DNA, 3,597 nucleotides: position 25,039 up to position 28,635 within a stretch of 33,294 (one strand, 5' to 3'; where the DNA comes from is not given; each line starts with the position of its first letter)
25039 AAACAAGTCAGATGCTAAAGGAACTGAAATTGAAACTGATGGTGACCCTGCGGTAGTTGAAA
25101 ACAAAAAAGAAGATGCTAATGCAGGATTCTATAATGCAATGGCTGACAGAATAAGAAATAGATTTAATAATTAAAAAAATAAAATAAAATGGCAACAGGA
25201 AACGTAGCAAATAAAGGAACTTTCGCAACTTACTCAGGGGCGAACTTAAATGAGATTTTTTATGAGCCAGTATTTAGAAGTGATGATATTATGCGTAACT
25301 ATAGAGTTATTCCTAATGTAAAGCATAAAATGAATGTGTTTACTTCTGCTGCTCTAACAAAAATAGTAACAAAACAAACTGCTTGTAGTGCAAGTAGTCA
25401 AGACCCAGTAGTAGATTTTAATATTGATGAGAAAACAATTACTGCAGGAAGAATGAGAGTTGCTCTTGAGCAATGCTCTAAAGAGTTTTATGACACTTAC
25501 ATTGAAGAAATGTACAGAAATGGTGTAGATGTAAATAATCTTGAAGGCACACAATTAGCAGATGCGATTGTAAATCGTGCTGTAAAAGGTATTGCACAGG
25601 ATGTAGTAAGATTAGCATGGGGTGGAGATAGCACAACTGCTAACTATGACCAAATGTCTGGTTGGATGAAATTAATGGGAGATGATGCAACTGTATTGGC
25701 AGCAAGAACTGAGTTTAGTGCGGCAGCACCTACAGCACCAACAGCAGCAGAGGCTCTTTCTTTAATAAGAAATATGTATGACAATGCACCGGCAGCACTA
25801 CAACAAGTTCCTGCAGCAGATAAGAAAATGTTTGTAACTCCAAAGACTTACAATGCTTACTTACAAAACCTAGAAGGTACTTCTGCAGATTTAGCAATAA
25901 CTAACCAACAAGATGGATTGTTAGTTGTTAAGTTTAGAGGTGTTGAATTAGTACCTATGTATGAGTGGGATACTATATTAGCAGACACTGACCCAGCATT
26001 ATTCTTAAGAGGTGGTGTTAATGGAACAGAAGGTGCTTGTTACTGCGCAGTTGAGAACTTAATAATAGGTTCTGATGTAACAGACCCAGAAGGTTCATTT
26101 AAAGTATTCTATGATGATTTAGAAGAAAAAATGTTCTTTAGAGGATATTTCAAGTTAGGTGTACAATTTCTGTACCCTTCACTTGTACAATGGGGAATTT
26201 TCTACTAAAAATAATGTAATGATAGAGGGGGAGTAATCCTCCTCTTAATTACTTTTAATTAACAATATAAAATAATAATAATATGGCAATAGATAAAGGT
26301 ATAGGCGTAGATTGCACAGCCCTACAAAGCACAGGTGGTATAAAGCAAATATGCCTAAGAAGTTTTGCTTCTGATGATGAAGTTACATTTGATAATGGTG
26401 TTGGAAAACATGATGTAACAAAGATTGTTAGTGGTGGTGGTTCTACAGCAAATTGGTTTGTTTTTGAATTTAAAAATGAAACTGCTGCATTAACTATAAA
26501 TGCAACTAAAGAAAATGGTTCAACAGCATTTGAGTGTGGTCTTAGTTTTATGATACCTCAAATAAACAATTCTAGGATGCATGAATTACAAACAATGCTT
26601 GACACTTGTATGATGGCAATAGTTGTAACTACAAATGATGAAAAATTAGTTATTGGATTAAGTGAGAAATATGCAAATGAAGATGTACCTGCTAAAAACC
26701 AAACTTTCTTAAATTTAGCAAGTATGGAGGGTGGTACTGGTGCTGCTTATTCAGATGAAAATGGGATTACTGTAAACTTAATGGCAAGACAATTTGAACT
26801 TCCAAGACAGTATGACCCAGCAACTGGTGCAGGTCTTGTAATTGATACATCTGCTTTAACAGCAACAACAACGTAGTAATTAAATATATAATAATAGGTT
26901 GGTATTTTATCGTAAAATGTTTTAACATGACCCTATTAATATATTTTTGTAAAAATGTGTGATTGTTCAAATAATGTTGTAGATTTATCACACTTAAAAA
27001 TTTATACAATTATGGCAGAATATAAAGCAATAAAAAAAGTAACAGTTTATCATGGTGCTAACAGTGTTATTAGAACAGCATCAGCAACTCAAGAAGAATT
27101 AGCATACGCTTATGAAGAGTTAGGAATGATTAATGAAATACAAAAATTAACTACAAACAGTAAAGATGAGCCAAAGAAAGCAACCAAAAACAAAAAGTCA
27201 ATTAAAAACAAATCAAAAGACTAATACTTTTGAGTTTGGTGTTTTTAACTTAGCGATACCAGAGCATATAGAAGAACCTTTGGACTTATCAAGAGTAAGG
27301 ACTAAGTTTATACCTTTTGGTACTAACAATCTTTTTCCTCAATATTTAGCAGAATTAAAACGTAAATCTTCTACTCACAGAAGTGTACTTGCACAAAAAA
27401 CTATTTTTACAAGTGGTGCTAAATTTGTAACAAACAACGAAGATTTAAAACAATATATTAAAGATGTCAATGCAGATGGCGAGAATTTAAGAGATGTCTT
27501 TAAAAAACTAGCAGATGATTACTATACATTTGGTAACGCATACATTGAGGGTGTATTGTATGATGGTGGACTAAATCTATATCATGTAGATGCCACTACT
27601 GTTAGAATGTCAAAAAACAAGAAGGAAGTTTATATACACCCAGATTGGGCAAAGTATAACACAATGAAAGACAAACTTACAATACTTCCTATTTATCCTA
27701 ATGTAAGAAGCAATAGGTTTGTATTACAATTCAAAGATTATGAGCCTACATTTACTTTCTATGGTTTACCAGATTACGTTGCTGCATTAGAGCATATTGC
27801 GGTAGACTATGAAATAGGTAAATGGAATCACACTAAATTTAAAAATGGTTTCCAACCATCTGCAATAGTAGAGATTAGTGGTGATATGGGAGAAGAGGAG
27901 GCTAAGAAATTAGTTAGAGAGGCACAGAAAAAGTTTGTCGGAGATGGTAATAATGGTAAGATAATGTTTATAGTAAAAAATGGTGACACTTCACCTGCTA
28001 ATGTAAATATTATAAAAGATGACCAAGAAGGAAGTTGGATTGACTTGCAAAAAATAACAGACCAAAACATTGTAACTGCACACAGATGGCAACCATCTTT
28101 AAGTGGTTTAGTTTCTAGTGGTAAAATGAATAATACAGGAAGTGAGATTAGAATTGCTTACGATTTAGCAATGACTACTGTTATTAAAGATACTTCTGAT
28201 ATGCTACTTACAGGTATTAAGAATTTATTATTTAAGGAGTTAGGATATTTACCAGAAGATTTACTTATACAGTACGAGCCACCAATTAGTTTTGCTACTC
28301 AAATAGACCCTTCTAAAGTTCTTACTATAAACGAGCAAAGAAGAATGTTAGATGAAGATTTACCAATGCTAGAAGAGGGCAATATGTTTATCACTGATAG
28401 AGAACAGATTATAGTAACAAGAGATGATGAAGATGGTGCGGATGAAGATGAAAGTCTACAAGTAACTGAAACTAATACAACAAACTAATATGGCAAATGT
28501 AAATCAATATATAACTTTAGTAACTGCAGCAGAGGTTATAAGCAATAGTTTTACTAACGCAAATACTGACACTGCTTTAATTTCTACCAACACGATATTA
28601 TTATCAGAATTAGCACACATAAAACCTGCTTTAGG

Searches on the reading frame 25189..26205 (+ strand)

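Call 89: search_protein_families(library=phrogs, max_evalue=0.001, proteins=[window:25189-26205:+])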
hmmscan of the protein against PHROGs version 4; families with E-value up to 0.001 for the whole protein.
window:25189-26205:+ (339 aa): 3 families
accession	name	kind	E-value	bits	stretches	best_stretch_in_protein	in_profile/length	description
phrog_11320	-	unknown function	8.8e-13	48.8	1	14-228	10-210/324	-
phrog_1623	-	head and packaging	5.6e-09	36.7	1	116-262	111-246/305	virion structural protein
phrog_38780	-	unknown function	0.0002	21.7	0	79-153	79-154/360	-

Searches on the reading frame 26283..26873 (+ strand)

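Call 89: search_protein_families(library=phrogs, max_evalue=0.001, proteins=[window:26283-26873:+])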
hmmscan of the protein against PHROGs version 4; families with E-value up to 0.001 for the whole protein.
window:26283-26873:+ (197 aa): 1 family
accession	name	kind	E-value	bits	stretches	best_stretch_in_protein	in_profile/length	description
phrog_19091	-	unknown function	0.00014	22.6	1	15-166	15-149/181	-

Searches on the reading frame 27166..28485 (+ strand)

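Call 75: search_protein_families(library=pfam, max_evalue=0.01, proteins=[window:27166-28485:+])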
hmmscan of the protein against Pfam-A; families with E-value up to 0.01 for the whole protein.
window:27166-28485:+ (440 aa): 1 family
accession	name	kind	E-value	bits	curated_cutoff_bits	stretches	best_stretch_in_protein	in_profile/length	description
PF04860.17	Phage_portal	-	8.1e-20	71.7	39.1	1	106-396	49-321/321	Phage portal protein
